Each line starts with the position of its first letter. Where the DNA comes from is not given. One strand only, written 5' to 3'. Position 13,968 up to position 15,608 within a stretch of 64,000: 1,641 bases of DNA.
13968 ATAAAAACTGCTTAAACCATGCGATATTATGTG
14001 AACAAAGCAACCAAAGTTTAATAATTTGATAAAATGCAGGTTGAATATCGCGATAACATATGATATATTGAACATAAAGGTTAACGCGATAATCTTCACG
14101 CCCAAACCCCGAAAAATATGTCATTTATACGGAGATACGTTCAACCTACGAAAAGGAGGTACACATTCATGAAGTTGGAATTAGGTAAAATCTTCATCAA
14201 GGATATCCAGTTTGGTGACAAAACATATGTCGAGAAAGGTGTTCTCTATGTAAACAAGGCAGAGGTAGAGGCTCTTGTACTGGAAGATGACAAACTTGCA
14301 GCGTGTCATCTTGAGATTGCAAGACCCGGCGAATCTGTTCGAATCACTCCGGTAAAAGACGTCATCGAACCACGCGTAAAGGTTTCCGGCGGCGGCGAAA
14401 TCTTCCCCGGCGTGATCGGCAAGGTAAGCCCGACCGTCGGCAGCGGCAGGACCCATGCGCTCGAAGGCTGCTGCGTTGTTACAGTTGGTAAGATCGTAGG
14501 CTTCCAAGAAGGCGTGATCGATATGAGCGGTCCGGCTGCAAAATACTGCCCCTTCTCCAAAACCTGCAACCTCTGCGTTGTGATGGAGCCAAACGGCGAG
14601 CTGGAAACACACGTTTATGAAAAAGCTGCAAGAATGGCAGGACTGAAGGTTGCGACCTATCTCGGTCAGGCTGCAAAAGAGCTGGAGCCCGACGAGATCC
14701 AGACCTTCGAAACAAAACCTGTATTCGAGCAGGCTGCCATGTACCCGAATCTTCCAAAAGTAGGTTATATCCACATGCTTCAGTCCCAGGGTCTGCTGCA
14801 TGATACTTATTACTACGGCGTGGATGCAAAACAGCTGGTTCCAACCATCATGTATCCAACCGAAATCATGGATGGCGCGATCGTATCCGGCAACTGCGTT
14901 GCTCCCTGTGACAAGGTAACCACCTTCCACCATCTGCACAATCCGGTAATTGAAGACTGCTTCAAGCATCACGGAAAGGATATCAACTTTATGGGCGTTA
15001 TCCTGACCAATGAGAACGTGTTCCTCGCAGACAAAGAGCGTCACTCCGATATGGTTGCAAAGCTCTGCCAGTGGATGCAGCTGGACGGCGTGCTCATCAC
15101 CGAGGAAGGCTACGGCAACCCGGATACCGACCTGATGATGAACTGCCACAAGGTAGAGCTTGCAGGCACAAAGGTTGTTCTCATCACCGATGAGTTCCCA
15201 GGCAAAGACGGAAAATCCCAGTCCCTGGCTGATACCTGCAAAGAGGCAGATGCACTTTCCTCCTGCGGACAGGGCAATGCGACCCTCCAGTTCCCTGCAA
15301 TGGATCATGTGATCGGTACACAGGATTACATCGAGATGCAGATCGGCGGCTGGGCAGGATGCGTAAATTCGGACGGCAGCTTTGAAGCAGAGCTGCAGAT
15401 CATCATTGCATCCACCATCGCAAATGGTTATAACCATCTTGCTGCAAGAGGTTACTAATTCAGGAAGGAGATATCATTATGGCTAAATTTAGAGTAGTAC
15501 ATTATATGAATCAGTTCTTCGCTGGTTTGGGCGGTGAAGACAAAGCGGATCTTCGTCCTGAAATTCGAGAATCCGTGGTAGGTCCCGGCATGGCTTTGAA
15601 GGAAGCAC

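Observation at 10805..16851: Stand-alone substrate-specific 'protein B' selenoenzyme module (GrdX, TetR, NSS transporter, GrdE-like, GrdB-like) without grdA/grdC/grdD/trx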

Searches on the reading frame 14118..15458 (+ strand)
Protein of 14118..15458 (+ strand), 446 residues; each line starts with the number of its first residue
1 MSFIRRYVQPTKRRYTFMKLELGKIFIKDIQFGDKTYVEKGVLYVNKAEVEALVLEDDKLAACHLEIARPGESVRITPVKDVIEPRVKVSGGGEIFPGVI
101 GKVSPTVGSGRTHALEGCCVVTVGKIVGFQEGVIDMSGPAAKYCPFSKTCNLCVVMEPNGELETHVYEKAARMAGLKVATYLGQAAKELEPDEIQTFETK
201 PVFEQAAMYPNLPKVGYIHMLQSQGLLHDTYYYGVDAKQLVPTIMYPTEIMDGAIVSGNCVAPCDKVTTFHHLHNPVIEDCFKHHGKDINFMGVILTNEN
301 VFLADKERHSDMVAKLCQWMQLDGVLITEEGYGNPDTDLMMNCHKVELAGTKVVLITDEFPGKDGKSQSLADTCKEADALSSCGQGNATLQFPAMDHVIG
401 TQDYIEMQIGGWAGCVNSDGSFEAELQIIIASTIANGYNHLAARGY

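Call 5: search_protein_families(library=pfam, proteins=[window:14118-15458:+], max_evalue=0.01)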
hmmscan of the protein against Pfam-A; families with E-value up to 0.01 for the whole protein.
window:14118-15458:+ (446 aa): 1 family
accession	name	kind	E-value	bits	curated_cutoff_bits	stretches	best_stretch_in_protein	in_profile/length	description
PF09338.16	Gly_reductase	-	8.1e-199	660.9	22.2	1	18-443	1-425/426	Glycine/sarcosine/betaine reductase component B subunits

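Call 6: search_protein_families(library=ncbifam, proteins=[window:14118-15458:+], max_evalue=0.001)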
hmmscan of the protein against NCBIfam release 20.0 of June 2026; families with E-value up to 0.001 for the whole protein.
window:14118-15458:+ (446 aa): 3 families
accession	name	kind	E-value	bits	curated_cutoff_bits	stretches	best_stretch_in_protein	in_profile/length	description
NF040793.1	sarcosine_GrdG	exception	8.6e-263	871.6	780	1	18-446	1-428/428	sarcosine reductase complex component B subunit alpha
NF053623.1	fluoroAc_FarE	equivalog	5.6e-55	186.8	675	1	19-408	4-383/419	fluoroacetate reductase subunit FarE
TIGR04480.1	D_pro_red_PrdA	equivalog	1.1e-19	70.6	700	1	241-357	395-509/587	D-proline reductase (dithiol) proprotein PrdA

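Call 11: find_homologous_proteins(query=window:14169-15455:+, max_evalue=1e-10)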
Query window:14169-15455:+ (429 aa): 8000 proteins with E <= 1e-10 among 8000 candidates; the best 120 are listed.
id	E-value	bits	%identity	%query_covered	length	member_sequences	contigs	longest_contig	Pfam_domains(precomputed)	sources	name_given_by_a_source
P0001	1.3e-259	879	88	100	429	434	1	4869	PF09338.17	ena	-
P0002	4.1e-259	877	88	100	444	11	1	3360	PF09338.17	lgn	-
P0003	1.4e-255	866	87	100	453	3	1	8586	PF09338.17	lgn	-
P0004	1.0e-253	860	86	100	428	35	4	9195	PF09338.17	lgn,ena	-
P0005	3.6e-251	851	85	100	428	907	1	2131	PF09338.17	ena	-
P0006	7.3e-251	850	87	100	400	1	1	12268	PF09338.17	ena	-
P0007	7.9e-251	850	86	100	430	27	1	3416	PF09338.17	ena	-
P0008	1.5e-250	849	85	100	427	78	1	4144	PF09338.17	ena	-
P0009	3.0e-250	848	84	100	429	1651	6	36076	PF09338.17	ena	-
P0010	1.7e-249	846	85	100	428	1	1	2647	PF09338.17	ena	-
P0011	2.2e-249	845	85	100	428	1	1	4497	PF09338.17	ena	-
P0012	2.4e-249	845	85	100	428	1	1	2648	PF09338.17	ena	-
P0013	3.1e-249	845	85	100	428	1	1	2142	PF09338.17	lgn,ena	-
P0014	1.0e-248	843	84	100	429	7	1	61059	PF09338.17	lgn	-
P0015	7.3e-248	840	84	100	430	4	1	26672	PF09338.17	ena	-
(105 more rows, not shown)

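Call 13: search_dna_similar(query=window:14169-15455:+, collection=plasmids, mode=protein, max_rows=30)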
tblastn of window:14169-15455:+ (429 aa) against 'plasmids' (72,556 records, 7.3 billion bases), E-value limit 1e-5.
Records with a match: 22; places in all: 39; records where one place covers at least 80% of the query: 6.
Best place of each record, by identity: 60-80% 1; <60% 21.
By first word of the organism name: Terrisporobacter 8; Enterococcus 6; Ligilactobacillus 5; Peptoclostridium 1; Acetoanaerobium 1; Photobacterium 1.
By predicted mobility (MOB-suite, as given by PLSDB): non-mobilizable 19; mobilizable 3.
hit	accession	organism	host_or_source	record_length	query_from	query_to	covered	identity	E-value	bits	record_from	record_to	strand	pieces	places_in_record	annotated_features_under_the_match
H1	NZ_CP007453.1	Peptoclostridium acidaminophilum DSM 3953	black mud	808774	1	429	100%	73.0%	0e+0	659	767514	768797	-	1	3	grdG: sarcosine reductase complex component B subunit alpha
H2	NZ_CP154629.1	Acetoanaerobium noterae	cell culture,Sludge of a digestion ...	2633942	1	429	100%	57.3%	1e-161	511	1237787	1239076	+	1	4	none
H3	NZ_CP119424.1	Photobacterium sp. DA100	-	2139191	1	427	100%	52.8%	6e-147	469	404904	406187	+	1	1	none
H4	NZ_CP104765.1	Enterococcus raffinosus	Homo sapiens,urine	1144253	1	405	94%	39.2%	6e-86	293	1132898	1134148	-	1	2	record has no annotation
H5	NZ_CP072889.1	Enterococcus raffinosus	stream/river surface water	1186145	1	405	94%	39.2%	6e-86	293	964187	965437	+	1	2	record has no annotation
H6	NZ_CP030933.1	Enterococcus gilvus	cow,milk,milk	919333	1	405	94%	38.7%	2e-85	292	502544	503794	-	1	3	glycine/sarcosine/betaine reductase component B subunit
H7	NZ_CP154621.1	Terrisporobacter petrolearius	cell culture,horse feces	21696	2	340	79%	23.7%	2e-8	65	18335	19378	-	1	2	prdD: proline reductase cluster protein PrdD | glycine/sarcosine/betaine reductase component B subunit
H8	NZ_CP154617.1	Terrisporobacter petrolearius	cell culture,Sludge of a digestion ...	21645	2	340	79%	23.4%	1e-8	65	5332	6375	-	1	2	prdD: proline reductase cluster protein PrdD | glycine/sarcosine/betaine reductase component B subunit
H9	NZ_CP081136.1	Terrisporobacter hibernicus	bovine,Microorganism,feces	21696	2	340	79%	23.4%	1e-8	65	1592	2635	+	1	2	prdD: proline reductase cluster protein PrdD | glycine/sarcosine/betaine reductase component B subunit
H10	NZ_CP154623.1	Terrisporobacter petrolearius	cell culture,River marsh sediment from ...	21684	2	340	79%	23.4%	2e-8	64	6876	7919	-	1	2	prdD: proline reductase cluster protein PrdD | glycine/sarcosine/betaine reductase component B subunit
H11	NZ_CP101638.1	Terrisporobacter mayombei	whole organism,termite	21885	2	340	79%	23.2%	6e-8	63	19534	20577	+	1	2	prdD: proline reductase cluster protein PrdD | glycine/sarcosine/betaine reductase component B subunit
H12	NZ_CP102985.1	Terrisporobacter petrolearius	cell culture,petroleum reservoir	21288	2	340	79%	23.1%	5e-8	63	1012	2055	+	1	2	prdD: proline reductase cluster protein PrdD | glycine/sarcosine/betaine reductase component B subunit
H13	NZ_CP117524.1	Terrisporobacter glycolicus ATCC 14880 = DSM 1288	whole organism,mud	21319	2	340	79%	23.0%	8e-6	56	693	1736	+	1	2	prdD: proline reductase cluster protein PrdD | glycine/sarcosine/betaine reductase component B subunit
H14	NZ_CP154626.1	Terrisporobacter sp. COM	cell culture,compost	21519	2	340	79%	22.8%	2e-8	64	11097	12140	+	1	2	prdD: proline reductase cluster protein PrdD | glycine/sarcosine/betaine reductase component B subunit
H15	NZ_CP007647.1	Ligilactobacillus salivarius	swine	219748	10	340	77%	22.4%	3e-10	70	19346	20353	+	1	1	prdA: D-proline reductase (dithiol) proprotein PrdA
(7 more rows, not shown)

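Call 14: search_solved_structures(query=window:14169-15455:+, max_evalue=0.01)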
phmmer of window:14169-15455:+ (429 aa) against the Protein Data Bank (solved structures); distinct sequences matched with E-value up to 0.01: 0.

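Call 15: get_annotated_region(hit=H1, flank=15000)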
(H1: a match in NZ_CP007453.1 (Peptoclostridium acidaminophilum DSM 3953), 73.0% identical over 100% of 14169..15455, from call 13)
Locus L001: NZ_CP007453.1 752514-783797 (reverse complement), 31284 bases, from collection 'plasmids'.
description: Peptoclostridium acidaminophilum DSM 3953 strain al-2 plasmid EAL2_808p, complete sequence
organism: Peptoclostridium acidaminophilum DSM 3953 (NCBI taxid 1286171)
taxonomy: Bacteria; Bacillota; Clostridia; Peptostreptococcales; Peptoclostridiaceae; Peptoclostridium; Peptoclostridium acidaminophilum; Peptoclostridium acidaminophilum DSM 3953
host: -; source: black mud; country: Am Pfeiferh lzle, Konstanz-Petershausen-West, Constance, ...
typing (MOB-suite, as given by PLSDB): non-mobilizable
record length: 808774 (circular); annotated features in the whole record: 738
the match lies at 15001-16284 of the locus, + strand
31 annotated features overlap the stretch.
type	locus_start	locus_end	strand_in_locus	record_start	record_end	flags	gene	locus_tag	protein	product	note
CDS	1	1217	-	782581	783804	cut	-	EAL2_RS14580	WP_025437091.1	MFS transporter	GO:0055085 - transmembrane transport [Evidence IEA]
CDS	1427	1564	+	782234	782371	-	-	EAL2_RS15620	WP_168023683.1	CD1871A family CXXC motif-containing protein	-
CDS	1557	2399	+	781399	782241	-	-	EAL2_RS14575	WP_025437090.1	4Fe-4S binding protein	-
CDS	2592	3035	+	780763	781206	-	-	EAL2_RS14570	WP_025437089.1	hypothetical protein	-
CDS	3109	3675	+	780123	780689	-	-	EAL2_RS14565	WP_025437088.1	nitroreductase family protein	-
CDS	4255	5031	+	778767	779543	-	ygiD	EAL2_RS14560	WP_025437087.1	4,5-DOPA dioxygenase extradiol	-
CDS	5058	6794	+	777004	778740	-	polX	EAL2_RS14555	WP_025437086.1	DNA polymerase/3'-5' exonuclease PolX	GO:0006281 - DNA repair [Evidence IEA]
CDS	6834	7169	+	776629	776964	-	-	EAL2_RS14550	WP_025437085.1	hypothetical protein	-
CDS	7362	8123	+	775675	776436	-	-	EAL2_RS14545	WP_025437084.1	DUF2087 domain-containing protein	-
CDS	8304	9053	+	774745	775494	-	-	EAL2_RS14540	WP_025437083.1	polymer-forming cytoskeletal protein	-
CDS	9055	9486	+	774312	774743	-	-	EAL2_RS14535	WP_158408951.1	hypothetical protein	-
CDS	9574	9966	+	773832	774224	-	-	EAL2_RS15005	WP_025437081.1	DUF4164 family protein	-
CDS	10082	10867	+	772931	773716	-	-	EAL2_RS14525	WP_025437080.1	zinc ribbon domain-containing protein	-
CDS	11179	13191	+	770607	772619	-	-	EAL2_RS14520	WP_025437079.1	transporter substrate-binding domain-containing protein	-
CDS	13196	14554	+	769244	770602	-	-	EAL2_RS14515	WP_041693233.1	sigma-54 dependent transcriptional regulator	GO:0006355 - regulation of DNA-templated transcription [Evidence IEA]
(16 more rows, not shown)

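Call 22: find_related_loci(query=window:14169-15455:+, collection=genome_contigs, flank=10000)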
Query window:14169-15455:+ (429 aa) in genome_contigs; peptide patterns used: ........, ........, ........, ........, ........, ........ (x = any residue, [..] = any of these).
582 stretches matched a pattern; 538 encode a relative of the query (tblastn E <= 1e-3); the best 80 are kept; 80 distinct loci.
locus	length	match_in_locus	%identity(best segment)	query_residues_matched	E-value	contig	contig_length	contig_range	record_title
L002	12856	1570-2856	96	1-429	0e+0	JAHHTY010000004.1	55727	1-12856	MAG: Negativibacillus sp. isolate MAG094 MAG094_4, whole genome shotgun sequence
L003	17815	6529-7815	94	1-429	0e+0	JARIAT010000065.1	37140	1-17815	MAG: Faecousia sp. isolate cluster1_bin.76 k127_14277, whole genome shotgun sequence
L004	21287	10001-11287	88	1-429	0e+0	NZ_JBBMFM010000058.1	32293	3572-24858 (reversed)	Enterocloster hominis (ex Hitch et al. 2024) strain CLA-SR-H021 CLA-SR-H021_contig_58_length_32293, whole genome shotgun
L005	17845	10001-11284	89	1-429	0e+0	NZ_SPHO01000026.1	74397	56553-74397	Clostridium sp. 1001271st1 H5 strain 1001271st1_H5 NODE_26_length_74397_cov_21.2529, whole genome shotgun sequence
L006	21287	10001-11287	87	1-429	0e+0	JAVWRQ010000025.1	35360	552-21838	MAG: Clostridium sp. isolate CGS3Y2-bin62 NODE_950_length_35360_cov_10.668461, whole genome shotgun sequence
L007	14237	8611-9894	88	1-429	0e+0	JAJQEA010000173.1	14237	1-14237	MAG: Clostridia bacterium isolate MI.3_7 NODE_840_length_14237_cov_8.374348, whole genome shotgun sequence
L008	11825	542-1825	88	1-429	0e+0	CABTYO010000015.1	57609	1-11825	MAG TPA_asm: uncultured Faecalicatena sp. isolate MGYG-HGUT-03777 genome assembly, contig: GUT_GENOME243928_15, whole ge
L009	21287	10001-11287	87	1-429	0e+0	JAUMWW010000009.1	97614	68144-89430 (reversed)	MAG: Johnsonella sp. isolate S15M_Sa_31 NODE_109_length_97614_cov_9.736877, whole genome shotgun sequence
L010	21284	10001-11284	87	1-429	0e+0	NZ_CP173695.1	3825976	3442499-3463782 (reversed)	Sellimonas catena strain JCM 35622 chromosome, complete genome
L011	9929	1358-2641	86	1-429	0e+0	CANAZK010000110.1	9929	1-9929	MAG TPA_asm: uncultured Lachnospiraceae bacterium isolate SRR16350223_bin.8_metawrap_v1.3_MAG genome assembly, contig: N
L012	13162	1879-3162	87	1-429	0e+0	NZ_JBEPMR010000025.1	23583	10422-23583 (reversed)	Faecalicatena orotica strain DSM 1287 Ga0480167_25, whole genome shotgun sequence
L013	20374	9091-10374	86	1-429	0e+0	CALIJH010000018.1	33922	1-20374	MAG TPA_asm: uncultured Leptotrichia sp. isolate ERR589659_bin.25_CONCOCT_v1.1_MAG genome assembly, contig: ERZ773008.32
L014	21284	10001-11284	87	1-429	0e+0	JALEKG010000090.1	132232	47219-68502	MAG: Dorea sp. isolate SUG81 k141_1856094, whole genome shotgun sequence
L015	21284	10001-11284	86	1-429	0e+0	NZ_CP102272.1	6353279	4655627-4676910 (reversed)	[Clostridium] asparagiforme DSM 15981 chromosome, complete genome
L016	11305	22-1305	86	1-429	0e+0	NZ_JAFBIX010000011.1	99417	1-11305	Faecalicatena contorta strain ET55 Prase_15_NODE_11_length_99417_cov_20.7995, whole genome shotgun sequence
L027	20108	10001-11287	84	1-429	0e+0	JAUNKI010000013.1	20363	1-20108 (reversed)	MAG: Leptotrichiaceae bacterium isolate S30M_Sa_2 NODE_1470_length_20363_cov_8.176630, whole genome shotgun sequence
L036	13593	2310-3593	85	1-429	0e+0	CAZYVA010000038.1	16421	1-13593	MAG TPA_asm: uncultured Dorea sp. isolate SRP222994_co1_580 genome assembly, contig: NODE_7347_length_16421_cov_7.361420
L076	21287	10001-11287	79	1-429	0e+0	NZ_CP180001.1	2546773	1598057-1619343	Peptacetobacter sp. AB845 chromosome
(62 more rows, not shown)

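Call 23: get_annotated_region(hit=H2, flank=9000)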
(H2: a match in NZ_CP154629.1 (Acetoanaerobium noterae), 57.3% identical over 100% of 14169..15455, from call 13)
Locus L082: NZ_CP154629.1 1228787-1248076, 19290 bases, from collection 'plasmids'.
description: Acetoanaerobium noterae strain DSL2 plasmid pTPELB2, complete sequence
organism: Acetoanaerobium noterae (NCBI taxid 745369)
taxonomy: Bacteria; Bacillota; Clostridia; Peptostreptococcales; Filifactoraceae; Acetoanaerobium; Acetoanaerobium noterae
host: -; source: cell culture,Sludge of a digestion tower of a wastewater treatment plant; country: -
typing (MOB-suite, as given by PLSDB): non-mobilizable
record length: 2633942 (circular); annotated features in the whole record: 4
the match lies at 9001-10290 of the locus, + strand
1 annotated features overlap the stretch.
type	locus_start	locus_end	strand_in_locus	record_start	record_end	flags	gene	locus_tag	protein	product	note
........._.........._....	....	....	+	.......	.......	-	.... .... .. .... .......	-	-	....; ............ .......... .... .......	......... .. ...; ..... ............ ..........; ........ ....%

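Call 30: search_dna_similar(query=L082:9001-10290:+, collection=plasmids, mode=protein, max_rows=8)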
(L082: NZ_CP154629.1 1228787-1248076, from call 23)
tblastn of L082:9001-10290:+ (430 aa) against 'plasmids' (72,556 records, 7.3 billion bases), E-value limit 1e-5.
Records with a match: 19; places in all: 23; records where one place covers at least 80% of the query: 6.
Best place of each record, by identity: >=99% 1; 60-80% 1; <60% 17.
By first word of the organism name: Terrisporobacter 8; Ligilactobacillus 5; Enterococcus 3; Acetoanaerobium 1; Peptoclostridium 1; Photobacterium 1.
By predicted mobility (MOB-suite, as given by PLSDB): non-mobilizable 16; mobilizable 3.
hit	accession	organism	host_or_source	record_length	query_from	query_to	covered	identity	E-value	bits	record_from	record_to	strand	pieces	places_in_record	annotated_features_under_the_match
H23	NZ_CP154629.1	Acetoanaerobium noterae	cell culture,Sludge of a digestion ...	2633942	1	430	100%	100.0%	0e+0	791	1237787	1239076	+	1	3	none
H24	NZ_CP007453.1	Peptoclostridium acidaminophilum DSM 3953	black mud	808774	1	430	100%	62.8%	1e-167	528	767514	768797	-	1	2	grdG: sarcosine reductase complex component B subunit alpha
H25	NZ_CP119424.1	Photobacterium sp. DA100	-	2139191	1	428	100%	59.8%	4e-154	489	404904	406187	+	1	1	none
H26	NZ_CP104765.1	Enterococcus raffinosus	Homo sapiens,urine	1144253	1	426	99%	39.8%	2e-83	286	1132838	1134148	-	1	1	record has no annotation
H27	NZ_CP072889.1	Enterococcus raffinosus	stream/river surface water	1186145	1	426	99%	39.8%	2e-83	286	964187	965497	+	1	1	record has no annotation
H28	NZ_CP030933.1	Enterococcus gilvus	cow,milk,milk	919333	1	426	99%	39.2%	3e-80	277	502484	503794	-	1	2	glycine/sarcosine/betaine reductase component B subunit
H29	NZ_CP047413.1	Ligilactobacillus salivarius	Equus caballus,Isolated and purified ...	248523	10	321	73%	23.7%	8e-7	59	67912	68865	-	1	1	prdA: D-proline reductase (dithiol) proprotein PrdA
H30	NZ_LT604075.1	Ligilactobacillus salivarius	-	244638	10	321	73%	23.5%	2e-7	61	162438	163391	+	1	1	prdA: D-proline reductase (dithiol) proprotein PrdA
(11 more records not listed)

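Call 31: search_dna_similar(query=L013:15184-16503:+, collection=plasmids, mode=protein, max_rows=8)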
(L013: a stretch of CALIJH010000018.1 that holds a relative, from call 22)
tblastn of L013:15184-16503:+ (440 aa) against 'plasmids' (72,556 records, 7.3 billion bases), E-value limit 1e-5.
Records with a match: 22; places in all: 33; records where one place covers at least 80% of the query: 6.
Best place of each record, by identity: 60-80% 4; <60% 18.
By first word of the organism name: Terrisporobacter 8; Enterococcus 6; Ligilactobacillus 5; Acetoanaerobium 1; Peptoclostridium 1; Photobacterium 1.
By predicted mobility (MOB-suite, as given by PLSDB): non-mobilizable 19; mobilizable 3.
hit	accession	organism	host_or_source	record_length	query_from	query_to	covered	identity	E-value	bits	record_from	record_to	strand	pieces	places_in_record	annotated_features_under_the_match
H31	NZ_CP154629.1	Acetoanaerobium noterae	cell culture,Sludge of a digestion ...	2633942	1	440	100%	69.5%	0e+0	652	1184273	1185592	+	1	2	none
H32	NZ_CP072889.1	Enterococcus raffinosus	stream/river surface water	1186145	1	440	100%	67.3%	0e+0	632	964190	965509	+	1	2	record has no annotation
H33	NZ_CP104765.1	Enterococcus raffinosus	Homo sapiens,urine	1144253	1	440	100%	67.3%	0e+0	632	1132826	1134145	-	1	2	record has no annotation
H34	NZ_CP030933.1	Enterococcus gilvus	cow,milk,milk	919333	1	440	100%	66.6%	0e+0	624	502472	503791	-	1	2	glycine/sarcosine/betaine reductase component B subunit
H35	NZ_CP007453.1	Peptoclostridium acidaminophilum DSM 3953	black mud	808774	1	440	100%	38.3%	2e-83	286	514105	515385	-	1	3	grdG: sarcosine reductase complex component B subunit alpha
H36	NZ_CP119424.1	Photobacterium sp. DA100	-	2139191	1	438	100%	35.8%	1e-75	264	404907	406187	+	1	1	none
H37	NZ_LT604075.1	Ligilactobacillus salivarius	-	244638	2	342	76%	27.4%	3e-11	94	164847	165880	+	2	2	prdD: proline reductase cluster protein PrdD | glycine/sarcosine/betaine reductase component B subunit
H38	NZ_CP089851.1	Ligilactobacillus salivarius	Pig,faecal sample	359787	2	342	76%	27.4%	4e-11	94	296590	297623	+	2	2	prdD: proline reductase cluster protein PrdD | glycine/sarcosine/betaine reductase component B subunit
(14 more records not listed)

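Call 32: get_annotated_region(hit=H35, flank=10000)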
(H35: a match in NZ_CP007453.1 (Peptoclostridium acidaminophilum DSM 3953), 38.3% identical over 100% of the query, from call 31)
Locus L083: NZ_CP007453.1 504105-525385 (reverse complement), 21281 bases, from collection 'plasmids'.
description: Peptoclostridium acidaminophilum DSM 3953 strain al-2 plasmid EAL2_808p, complete sequence
organism: Peptoclostridium acidaminophilum DSM 3953 (NCBI taxid 1286171)
taxonomy: Bacteria; Bacillota; Clostridia; Peptostreptococcales; Peptoclostridiaceae; Peptoclostridium; Peptoclostridium acidaminophilum; Peptoclostridium acidaminophilum DSM 3953
host: -; source: black mud; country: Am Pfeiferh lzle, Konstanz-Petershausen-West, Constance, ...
typing (MOB-suite, as given by PLSDB): non-mobilizable
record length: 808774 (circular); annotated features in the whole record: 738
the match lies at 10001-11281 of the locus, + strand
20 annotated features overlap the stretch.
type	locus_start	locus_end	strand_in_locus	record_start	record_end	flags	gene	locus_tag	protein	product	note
CDS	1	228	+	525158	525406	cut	-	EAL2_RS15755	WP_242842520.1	hypothetical protein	-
CDS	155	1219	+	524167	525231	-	ltrA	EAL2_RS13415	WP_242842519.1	group II intron reverse transcriptase/maturase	GO:0000373 - Group II intron splicing [Evidence IEA]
CDS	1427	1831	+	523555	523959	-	tnpA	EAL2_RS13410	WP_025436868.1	IS200/IS605 family transposase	-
CDS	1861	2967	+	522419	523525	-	tnpB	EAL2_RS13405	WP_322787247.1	IS200/IS605 family element RNA-guided endonuclease TnpB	-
CDS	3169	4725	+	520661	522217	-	-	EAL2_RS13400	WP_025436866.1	hypothetical protein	-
CDS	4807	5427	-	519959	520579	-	-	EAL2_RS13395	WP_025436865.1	DUF2202 domain-containing protein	-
CDS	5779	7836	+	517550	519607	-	-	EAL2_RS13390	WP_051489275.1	transporter substrate-binding domain-containing protein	-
CDS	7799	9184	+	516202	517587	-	-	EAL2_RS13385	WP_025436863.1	sigma-54 dependent transcriptional regulator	GO:0006355 - regulation of DNA-templated transcription [Evidence IEA]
CDS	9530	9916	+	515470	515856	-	-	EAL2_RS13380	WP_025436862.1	GrdX family protein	-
CDS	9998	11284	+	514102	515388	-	grdG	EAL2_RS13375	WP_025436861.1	sarcosine reductase complex component B subunit alpha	-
CDS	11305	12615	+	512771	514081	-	grdF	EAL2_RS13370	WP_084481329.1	sarcosine reductase complex component B subunit beta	-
CDS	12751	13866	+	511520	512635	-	-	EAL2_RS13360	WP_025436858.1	hypothetical protein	-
CDS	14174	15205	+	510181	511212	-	namA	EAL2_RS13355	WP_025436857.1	NADPH dehydrogenase NamA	-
CDS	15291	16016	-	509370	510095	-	-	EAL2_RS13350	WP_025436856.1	MEDS domain-containing protein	-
CDS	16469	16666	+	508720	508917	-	-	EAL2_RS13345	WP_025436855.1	4Fe-4S dicluster domain-containing protein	-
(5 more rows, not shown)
